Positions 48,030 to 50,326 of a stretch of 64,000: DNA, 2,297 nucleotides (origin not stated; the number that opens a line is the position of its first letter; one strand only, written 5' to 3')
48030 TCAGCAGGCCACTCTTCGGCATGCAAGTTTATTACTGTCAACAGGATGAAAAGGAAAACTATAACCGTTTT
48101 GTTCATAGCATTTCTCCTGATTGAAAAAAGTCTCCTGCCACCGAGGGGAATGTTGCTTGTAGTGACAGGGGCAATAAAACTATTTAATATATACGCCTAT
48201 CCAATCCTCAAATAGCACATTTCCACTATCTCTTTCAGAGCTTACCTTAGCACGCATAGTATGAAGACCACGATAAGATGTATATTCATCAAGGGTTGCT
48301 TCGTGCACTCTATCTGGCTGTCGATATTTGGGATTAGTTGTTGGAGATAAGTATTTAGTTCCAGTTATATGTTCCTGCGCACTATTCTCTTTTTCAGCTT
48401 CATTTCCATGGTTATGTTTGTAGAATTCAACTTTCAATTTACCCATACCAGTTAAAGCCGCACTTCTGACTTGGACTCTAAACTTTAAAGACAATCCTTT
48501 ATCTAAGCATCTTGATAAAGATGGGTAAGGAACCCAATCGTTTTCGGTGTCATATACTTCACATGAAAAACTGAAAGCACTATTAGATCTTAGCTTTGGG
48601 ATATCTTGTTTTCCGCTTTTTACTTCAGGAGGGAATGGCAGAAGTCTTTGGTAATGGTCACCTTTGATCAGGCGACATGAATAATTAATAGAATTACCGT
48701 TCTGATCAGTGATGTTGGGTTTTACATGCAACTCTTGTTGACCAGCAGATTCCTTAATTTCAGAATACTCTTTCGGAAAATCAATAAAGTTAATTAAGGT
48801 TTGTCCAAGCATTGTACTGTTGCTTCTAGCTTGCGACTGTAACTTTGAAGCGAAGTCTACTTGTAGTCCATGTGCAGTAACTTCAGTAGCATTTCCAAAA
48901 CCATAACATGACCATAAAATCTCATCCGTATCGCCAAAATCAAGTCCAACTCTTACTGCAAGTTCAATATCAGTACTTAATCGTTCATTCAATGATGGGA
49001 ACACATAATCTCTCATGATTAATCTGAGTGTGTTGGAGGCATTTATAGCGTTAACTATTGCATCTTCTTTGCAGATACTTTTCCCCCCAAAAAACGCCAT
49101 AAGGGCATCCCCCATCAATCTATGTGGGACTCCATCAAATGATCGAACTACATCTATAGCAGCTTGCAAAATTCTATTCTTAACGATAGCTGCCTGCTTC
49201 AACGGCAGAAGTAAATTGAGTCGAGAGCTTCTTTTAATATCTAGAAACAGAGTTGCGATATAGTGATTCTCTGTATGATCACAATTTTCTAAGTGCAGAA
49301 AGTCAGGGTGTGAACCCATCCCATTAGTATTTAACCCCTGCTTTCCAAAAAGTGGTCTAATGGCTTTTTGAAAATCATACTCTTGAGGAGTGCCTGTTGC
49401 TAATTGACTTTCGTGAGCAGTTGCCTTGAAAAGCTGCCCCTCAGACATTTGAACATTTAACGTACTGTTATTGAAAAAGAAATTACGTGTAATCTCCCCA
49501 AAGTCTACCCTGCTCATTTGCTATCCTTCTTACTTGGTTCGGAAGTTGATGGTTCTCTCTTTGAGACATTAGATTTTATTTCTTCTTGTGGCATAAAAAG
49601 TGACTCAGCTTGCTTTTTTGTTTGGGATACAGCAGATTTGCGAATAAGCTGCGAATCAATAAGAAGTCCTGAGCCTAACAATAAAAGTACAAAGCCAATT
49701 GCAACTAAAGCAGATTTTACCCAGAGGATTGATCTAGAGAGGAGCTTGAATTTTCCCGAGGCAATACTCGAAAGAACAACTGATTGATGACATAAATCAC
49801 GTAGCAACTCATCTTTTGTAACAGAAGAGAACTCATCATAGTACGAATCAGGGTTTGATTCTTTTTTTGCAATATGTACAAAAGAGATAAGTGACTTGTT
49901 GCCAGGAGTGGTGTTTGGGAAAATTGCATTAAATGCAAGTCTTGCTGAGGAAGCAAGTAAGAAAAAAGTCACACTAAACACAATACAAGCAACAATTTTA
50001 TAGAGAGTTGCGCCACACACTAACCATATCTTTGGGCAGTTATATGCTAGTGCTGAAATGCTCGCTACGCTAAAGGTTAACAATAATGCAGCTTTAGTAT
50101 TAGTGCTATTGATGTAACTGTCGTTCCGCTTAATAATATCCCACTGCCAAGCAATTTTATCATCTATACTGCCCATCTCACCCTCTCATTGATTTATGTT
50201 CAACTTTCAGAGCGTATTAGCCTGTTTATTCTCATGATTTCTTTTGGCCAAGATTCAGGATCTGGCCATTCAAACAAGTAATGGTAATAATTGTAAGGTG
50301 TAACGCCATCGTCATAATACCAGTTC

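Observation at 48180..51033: Pycsar-like operon with two different cyclases flanking one TM effector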

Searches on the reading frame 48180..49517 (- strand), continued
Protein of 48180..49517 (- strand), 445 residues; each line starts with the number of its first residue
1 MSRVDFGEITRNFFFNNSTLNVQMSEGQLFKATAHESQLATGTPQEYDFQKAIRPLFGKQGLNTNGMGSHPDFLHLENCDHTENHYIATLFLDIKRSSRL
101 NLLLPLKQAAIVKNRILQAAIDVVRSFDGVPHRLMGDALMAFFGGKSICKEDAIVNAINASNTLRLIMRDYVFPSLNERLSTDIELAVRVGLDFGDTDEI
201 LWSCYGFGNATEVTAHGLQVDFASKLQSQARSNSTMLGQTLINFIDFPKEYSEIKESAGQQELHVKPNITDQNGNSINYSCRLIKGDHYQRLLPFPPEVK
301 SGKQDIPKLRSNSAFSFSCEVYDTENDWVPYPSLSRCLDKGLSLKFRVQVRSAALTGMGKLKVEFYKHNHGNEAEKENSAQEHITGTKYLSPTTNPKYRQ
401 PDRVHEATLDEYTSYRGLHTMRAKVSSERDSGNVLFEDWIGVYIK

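Call 27: find_encoding_contigs(protein=P0118, flank=5000, max_places=2)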
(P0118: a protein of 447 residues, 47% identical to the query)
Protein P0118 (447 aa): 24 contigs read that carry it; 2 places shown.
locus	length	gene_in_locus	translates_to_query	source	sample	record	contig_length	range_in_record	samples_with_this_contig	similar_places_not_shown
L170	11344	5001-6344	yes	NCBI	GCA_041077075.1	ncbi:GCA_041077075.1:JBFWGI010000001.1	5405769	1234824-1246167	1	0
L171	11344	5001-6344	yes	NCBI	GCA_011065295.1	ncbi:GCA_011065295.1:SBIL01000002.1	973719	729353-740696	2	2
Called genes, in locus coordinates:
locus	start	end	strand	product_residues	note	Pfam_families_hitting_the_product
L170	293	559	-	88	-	PF05930:Phage_AlpA, PF12728:HTH_17 (weak)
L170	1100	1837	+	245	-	-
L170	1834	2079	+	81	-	PF04606:Ogr_Delta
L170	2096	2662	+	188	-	PF07455:Psu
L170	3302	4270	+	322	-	PF13737:DDE_Tnp_1_5, PF01609:DDE_Tnp_1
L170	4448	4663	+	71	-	-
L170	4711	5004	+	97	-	PF18967:PycTM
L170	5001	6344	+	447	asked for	PF18134:AGS_C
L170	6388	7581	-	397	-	PF13356:Arm-DNA-bind_3, PF22022:Phage_int_M, PF00589:Phage_integrase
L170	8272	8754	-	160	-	PF01668:SmpB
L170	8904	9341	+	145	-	PF10604:Polyketide_cyc2, PF03364:Polyketide_cyc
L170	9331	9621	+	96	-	PF03658:Ub-RnfH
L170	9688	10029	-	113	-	PF04355:BamE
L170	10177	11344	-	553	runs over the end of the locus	PF02463:SMC_N, PF13476:AAA_23, PF13555:AAA_29 (faint)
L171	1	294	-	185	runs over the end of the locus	PF10554:Phage_ASH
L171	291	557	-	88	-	PF05930:Phage_AlpA, PF12728:HTH_17 (weak)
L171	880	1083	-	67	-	-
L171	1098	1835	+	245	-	-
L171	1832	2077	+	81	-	PF04606:Ogr_Delta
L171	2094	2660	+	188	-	PF07455:Psu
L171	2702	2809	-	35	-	-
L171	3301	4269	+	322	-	PF13737:DDE_Tnp_1_5, PF01609:DDE_Tnp_1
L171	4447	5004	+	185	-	PF18967:PycTM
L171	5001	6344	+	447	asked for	PF18134:AGS_C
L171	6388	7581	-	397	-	PF13356:Arm-DNA-bind_3, PF22022:Phage_int_M, PF00589:Phage_integrase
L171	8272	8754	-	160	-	PF01668:SmpB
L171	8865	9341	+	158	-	PF10604:Polyketide_cyc2, PF03364:Polyketide_cyc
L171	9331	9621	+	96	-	PF03658:Ub-RnfH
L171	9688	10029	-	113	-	PF04355:BamE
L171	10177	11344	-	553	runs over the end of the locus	PF02463:SMC_N, PF13476:AAA_23, PF13555:AAA_29 (faint)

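Call 41: find_related_loci(query=A2, collection=viral_contigs, flank=5000)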
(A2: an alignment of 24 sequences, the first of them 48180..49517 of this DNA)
Query A2 (445 aa) in viral_contigs; peptide patterns used: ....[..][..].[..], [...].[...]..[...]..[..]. (x = any residue, [..] = any of these).
63 stretches matched a pattern; 23 encode a relative of the query (tblastn E <= 1e-3); 23 distinct loci.
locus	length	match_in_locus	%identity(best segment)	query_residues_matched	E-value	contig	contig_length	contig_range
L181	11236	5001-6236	48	36-445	9e-116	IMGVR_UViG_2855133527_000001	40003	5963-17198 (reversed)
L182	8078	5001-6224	42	42-445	4e-93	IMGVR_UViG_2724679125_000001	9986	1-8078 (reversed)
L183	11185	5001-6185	41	46-444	3e-91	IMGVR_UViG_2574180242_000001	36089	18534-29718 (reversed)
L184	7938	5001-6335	36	6-445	8e-90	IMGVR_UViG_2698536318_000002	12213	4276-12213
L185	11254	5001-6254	39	24-445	4e-83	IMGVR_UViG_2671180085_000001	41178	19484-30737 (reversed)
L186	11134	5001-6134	33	29-421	2e-52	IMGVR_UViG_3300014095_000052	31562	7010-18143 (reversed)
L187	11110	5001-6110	32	36-421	4e-52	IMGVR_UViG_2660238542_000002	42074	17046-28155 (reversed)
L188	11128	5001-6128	32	32-421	1e-50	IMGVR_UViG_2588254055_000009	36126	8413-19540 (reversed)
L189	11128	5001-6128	32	32-421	1e-50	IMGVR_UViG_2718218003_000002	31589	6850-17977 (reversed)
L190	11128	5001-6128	32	32-421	1e-50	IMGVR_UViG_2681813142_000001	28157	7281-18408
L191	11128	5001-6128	31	32-421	3e-50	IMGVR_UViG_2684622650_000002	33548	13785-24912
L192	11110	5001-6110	32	36-421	1e-49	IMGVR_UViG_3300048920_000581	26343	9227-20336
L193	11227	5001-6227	29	19-440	2e-48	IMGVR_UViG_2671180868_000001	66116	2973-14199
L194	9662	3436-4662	29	19-440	2e-48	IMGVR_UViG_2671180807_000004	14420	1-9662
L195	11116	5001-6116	30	47-425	1e-48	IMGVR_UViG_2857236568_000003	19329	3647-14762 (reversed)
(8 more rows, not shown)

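Call 91: predict_structure(alignment_id=A3)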
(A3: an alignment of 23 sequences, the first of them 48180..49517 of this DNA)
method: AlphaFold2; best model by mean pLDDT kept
length: 445 residues; sequences in the alignment: 23
mean_pLDDT: 87.7   pTM: 0.89
mean pLDDT of the five models: 87.7, 87.6, 86.9, 86.4, 86.0
residues with pLDDT >= 90: 294; 70-90: 102; 50-70: 25; < 50: 24
segments of 3 or more residues with pLDDT < 50: 18-37
pLDDT, mean of each block of 10 residues (from residue 1): 74 60 30 40 71 94 91 91 97 94 88 92 97 94 96 98 95 90 93 97 86 92 96 96 95 91 89 92 93 89 67 93 92 96 97 88 97 91 94 68 88 96 94 92 97
secondary structure, 60 per line:
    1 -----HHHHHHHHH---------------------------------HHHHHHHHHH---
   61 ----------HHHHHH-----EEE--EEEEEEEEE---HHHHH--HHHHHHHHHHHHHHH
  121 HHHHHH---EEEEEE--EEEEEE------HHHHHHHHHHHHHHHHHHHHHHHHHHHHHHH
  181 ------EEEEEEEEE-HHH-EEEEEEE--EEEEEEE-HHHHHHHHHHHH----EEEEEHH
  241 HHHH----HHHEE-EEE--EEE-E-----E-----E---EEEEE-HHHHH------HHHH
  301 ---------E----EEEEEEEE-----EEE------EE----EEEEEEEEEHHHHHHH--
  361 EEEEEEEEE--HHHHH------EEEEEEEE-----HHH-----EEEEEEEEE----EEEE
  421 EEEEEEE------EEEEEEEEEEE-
elements in order: H6-14 H48-57 H71-76 E82-84 E87-95 H99-103 H106-126 E130-135 E138-143 H150-180 E187-195 E201-207 E210-216 H218-229 E234-238 H239-244 E255-257 E260-262 E280-284 H286-290 H297-300 E315-322 E328-330 E343-351 H352-358 E361-369 H372-376 E383-390 E404-412 E417-427 E434-444

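Call 93: fold_search(model_id=the predicted structure, library=pdb)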
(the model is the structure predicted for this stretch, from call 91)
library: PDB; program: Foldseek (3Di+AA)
matches with E <= 10: 1604; with E <= 0.001: 193
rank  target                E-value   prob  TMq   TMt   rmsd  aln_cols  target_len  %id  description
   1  8jsf_A                1.5e-21  1.00  0.46  0.81   6.3       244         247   29  Crystal structure of a cytidylate cyclase from multidrug-resistant bacterium Elizabethkingia anopheles (released 2024-07-03)
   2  8jsf_B                3.3e-21  1.00  0.47  0.80   6.5       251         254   28  Crystal structure of a cytidylate cyclase from multidrug-resistant bacterium Elizabethkingia anopheles (released 2024-07-03)
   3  1wc0_B                2.3e-13  1.00  0.37  0.82   4.1       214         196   20  Soluble adenylyl cyclase CyaC from S. platensis in complex with alpha, beta-methylene-ATP (released 2004-12-20)
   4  1wc3_B                4.9e-13  1.00  0.37  0.82   4.1       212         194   21  Soluble adenylyl cyclase CyaC from S. platensis in complex with alpha, beta-methylene-ATP and Strontium (released 2004-12-20)
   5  1wc0_A                7.7e-13  1.00  0.39  0.84   2.7       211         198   21  Soluble adenylyl cyclase CyaC from S. platensis in complex with alpha, beta-methylene-ATP (released 2004-12-20)
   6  1wc1_A                9.2e-13  1.00  0.37  0.80   4.2       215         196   20  Soluble adenylyl cyclase CyaC from S. platensis in complex with Rp- ATPalphaS (released 2004-12-20)
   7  3r5g_B                1.0e-12  1.00  0.38  0.82   3.5       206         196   18  Crystal structure of the adenylyl cyclase CyaB from P. aeruginosa (released 2012-01-11)
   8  1wc1_B                1.2e-12  1.00  0.37  0.82   4.0       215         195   21  Soluble adenylyl cyclase CyaC from S. platensis in complex with Rp- ATPalphaS (released 2004-12-20)
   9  1wc1_C                1.5e-12  1.00  0.38  0.84   2.8       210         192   21  Soluble adenylyl cyclase CyaC from S. platensis in complex with Rp- ATPalphaS (released 2004-12-20)
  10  2bw7_B                1.8e-12  1.00  0.37  0.81   3.8       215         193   20  A novel mechanism for adenylyl cyclase inhibition from the crystal structure of its complex with catechol estrogen (released 2005-07-20)
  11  2w01_C                3.0e-12  1.00  0.35  0.73   6.4       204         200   18  Crystal structure of the guanylyl cyclase Cya2 (released 2008-09-30)
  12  1wc5_A                3.5e-12  1.00  0.38  0.83   2.8       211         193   21  Soluble adenylyl cyclase CyaC from S. platensis in complex with alpha, beta-methylene-ATP in presence of bicarbonate (released 2004-12-20)
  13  1wc4_A                3.7e-12  1.00  0.39  0.84   2.7       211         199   22  Soluble adenylyl cyclase CyaC from S. platensis in complex with alpha, beta-methylene-ATP and Europium (released 2004-12-20)
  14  3r5g_A                4.2e-12  1.00  0.38  0.83   3.2       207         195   18  Crystal structure of the adenylyl cyclase CyaB from P. aeruginosa (released 2012-01-11)
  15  2w01_D                5.0e-12  1.00  0.34  0.73   6.3       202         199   18  Crystal structure of the guanylyl cyclase Cya2 (released 2008-09-30)
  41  9ard_A                1.9e-09  1.00  0.24  0.73   6.7       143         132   32  Structure of Pycsar EcPycC cyclase immunoglobulin-like AGS-C domain (released 2024-06-19)
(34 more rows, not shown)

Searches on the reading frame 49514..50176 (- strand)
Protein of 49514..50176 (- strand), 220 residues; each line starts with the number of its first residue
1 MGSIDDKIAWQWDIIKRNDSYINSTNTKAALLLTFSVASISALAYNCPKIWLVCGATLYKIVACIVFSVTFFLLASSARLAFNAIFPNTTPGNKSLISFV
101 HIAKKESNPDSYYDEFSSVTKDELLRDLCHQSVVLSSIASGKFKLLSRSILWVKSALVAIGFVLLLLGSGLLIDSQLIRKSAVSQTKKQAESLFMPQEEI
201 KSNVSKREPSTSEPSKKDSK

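Call 4: search_protein_families(library=pfam, proteins=[window:49514-50176:-], max_evalue=1)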
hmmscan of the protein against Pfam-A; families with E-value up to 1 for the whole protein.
window:49514-50176:- (220 aa): 2 families
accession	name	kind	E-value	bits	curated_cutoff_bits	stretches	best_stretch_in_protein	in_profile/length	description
PF18967.5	PycTM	-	8.8e-09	36.2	27.2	1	63-151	9-102/107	Pycsar effector protein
PF15312.11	JSRP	-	0.057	13.8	25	1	163-214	19-63/63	Junctional sarcoplasmic reticulum protein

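Call 5: search_protein_families(library=padloc, proteins=[window:49514-50176:-], max_evalue=1)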
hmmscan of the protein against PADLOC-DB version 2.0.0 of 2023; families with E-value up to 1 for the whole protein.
window:49514-50176:- (220 aa): 12 families
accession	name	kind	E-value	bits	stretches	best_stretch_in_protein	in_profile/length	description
PDLC00678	Effector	-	4.7e-33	112.7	1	3-165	6-172/184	2TM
PDLC02364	PycTM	-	8.7e-30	102.2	1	5-167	3-152/160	-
PDLC02363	PycTM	-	1.4e-27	94.4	1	5-166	3-152/154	-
PDLC00700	Effector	-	4.9e-25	86.5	1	14-167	11-167/173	2TM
PDLC00711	Effector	-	6.6e-18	63.4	1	11-167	12-161/164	2TM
PDLC02365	PycTM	-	9.8e-17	59.8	1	14-164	8-159/165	-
PDLC00685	Effector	-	1.3e-12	45.9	1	4-159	14-161/174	2TM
PDLC00692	Effector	-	1.2e-11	42.7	1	25-167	21-153/167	2TM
PDLC00668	Effector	-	4.6e-07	27.9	1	15-171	18-176/184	2TM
PDLC00691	Effector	-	5.9e-06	24.3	1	28-165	24-167/176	2TM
PDLC02362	PycTM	-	0.00011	21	1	86-168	7-65/74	-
PDLC00698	Effector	-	0.0028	15.6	1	118-165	141-186/198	2TM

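Call 6: search_protein_families(library=ncbifam, proteins=[window:49514-50176:-], max_evalue=1)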
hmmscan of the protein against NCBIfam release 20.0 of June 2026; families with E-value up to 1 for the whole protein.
window:49514-50176:- (220 aa): 0 families

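Call 29: find_homologous_proteins(query=window:49514-50176:-)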
Query window:49514-50176:- (220 aa): 3 proteins with E <= 0.001 among 575 candidates.
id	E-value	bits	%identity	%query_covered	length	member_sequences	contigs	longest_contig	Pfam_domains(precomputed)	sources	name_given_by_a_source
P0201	1.2e-135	467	100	100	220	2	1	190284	PF18967.6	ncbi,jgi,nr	ncbi:MAG: hypothetical protein C0623_13540 [Desulfuromonas sp.]|nr:MAG: hypothetical protein C0623_1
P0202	9.7e-71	256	56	99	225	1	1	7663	PF18967.6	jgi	jgi:hypothetical protein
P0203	3.4e-7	48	34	66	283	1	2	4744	PF18967.6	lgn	-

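Call 31: find_encoding_contigs(protein=P0202, flank=8000, max_places=3)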
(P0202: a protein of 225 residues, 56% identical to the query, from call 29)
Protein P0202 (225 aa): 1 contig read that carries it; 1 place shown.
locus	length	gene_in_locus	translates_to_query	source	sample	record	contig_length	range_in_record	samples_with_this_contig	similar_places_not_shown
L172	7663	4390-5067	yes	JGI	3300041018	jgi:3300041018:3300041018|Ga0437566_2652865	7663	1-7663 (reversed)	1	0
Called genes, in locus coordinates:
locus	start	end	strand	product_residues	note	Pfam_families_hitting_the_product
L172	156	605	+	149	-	PF08401:ArdcN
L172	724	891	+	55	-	PF18818:MPTase-PolyVal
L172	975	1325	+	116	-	-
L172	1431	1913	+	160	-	PF04002:RadC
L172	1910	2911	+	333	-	PF00589:Phage_integrase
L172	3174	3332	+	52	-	-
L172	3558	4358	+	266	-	PF00211:Guanylate_cyc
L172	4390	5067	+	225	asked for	PF18967:PycTM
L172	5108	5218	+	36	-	-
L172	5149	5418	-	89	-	-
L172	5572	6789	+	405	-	-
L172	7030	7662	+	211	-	?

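Call 33: search_protein_families(library=pfam, proteins=[L172:5572-6789:+, L172:7030-7662:+], max_evalue=0.1)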
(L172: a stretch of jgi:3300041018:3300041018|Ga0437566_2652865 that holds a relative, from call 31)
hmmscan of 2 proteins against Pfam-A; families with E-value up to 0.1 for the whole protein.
L172:5572-6789:+ (405 aa): 1 family
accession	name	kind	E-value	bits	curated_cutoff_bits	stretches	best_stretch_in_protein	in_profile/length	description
PF13643.11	DUF4145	-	0.005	17.3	23.1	1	282-346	10-78/88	Domain of unknown function (DUF4145)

L172:7030-7662:+ (211 aa): 19 families
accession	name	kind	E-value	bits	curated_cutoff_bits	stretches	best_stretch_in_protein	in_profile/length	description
PF05099.18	TerB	-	5.9e-10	39.9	24.4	1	12-110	5-114/118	Tellurite resistance protein TerB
PF13248.11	Zn_ribbon_3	-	5.9e-08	32.3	27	1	126-148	2-24/26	zinc-ribbon domain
PF13240.11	Zn_Ribbon_1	-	8.8e-06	25.8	25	1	129-150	2-23/23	zinc-ribbon domain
PF04391.17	DUF533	-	1.4e-05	25.2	29.6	0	77-111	77-111/178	Protein of unknown function (DUF533)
PF12773.13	DZR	-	1.5e-05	25.5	27.3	1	129-151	1-23/45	Double zinc ribbon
PF24460.1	DUF7575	-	2.3e-05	24.1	28.5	1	125-150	2-27/28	Domain of unknown function (DUF7575)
PF17032.10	Zn_ribbon_15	-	8.8e-05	23.7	28.9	1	117-147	44-73/73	zinc-ribbon family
PF24463.1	DUF7577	-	0.00052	20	28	1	126-151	2-27/27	Domain of unknown function (DUF7577)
PF10571.15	UPF0547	-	0.0065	17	29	1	128-147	2-21/26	Uncharacterised protein family UPF0547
PF07191.17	Zn_ribbon_6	-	0.0081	16.6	25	1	120-152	10-41/67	Double zinc ribbon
PF01155.25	HypA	-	0.012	16.1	28.9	1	115-149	59-95/112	Hydrogenase/urease nickel incorporation, metallochaperone, hypA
PF18912.6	DZR_2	-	0.014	15.7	27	1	128-151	23-47/56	Double zinc ribbon domain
PF07118.16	DUF1374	-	0.023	15.6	21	1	71-124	2-51/92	Protein of unknown function (DUF1374)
PF23455.1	DUF7129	-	0.026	14.7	30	1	129-151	14-38/45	Domain of unknown function (DUF7129)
PF22775.2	GA_3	-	0.029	15.3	27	1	15-53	28-66/100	GA-like domain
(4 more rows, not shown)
